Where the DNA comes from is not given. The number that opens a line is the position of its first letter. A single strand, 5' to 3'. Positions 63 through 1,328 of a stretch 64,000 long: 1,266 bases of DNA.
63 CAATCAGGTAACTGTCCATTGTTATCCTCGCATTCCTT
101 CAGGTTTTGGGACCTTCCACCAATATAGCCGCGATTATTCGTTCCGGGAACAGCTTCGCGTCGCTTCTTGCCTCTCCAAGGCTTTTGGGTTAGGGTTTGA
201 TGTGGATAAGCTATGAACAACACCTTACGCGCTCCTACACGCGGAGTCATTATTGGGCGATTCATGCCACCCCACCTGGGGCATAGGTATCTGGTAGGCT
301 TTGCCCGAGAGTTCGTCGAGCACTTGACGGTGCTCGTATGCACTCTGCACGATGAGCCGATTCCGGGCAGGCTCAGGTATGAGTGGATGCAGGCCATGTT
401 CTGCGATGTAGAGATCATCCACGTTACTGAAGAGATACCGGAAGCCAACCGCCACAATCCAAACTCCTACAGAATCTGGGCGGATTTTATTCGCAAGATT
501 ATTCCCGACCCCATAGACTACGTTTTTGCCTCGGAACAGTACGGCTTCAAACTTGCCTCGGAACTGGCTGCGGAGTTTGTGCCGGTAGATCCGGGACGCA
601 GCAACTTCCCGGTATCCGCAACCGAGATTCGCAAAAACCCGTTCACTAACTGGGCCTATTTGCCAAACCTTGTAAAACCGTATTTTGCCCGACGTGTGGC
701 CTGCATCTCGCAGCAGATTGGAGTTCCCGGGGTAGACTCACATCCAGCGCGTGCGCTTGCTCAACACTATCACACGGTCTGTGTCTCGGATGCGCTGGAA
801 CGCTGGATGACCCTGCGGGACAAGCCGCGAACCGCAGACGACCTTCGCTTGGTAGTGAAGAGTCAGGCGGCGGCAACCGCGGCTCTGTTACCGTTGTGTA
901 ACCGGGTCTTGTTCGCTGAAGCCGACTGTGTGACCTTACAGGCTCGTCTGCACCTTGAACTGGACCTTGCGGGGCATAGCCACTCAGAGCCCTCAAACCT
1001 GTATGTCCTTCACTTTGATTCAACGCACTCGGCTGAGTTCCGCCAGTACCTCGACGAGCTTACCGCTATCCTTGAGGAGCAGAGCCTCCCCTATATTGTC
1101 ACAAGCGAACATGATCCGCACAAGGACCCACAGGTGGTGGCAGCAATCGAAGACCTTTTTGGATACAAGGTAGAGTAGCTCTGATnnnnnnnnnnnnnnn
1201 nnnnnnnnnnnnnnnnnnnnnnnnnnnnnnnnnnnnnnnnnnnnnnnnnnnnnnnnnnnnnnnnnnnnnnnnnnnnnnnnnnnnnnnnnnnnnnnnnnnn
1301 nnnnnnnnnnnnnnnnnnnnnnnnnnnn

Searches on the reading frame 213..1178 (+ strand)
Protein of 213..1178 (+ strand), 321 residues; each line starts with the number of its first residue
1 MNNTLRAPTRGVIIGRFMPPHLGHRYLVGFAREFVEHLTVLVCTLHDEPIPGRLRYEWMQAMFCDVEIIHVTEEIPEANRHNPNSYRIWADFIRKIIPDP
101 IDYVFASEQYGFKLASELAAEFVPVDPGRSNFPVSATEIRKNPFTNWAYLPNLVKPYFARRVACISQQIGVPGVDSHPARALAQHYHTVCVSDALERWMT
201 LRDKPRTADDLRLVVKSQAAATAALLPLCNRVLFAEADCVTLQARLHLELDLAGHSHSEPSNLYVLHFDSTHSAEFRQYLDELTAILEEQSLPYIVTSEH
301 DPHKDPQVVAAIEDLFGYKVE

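Call 29: search_protein_families(library=pfam, proteins=[window:213-1178:+], max_evalue=0.000001)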
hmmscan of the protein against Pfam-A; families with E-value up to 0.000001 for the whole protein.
window:213-1178:+ (321 aa): 0 families

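Call 32: search_protein_families(library=pfam, proteins=[window:213-1178:+], max_evalue=0.01)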
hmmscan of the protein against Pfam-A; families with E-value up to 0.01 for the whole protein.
window:213-1178:+ (321 aa): 1 family
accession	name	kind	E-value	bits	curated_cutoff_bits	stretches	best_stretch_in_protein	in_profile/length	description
PF01467.32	CTP_transf_like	-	0.0021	18.7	21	1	13-141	2-132/133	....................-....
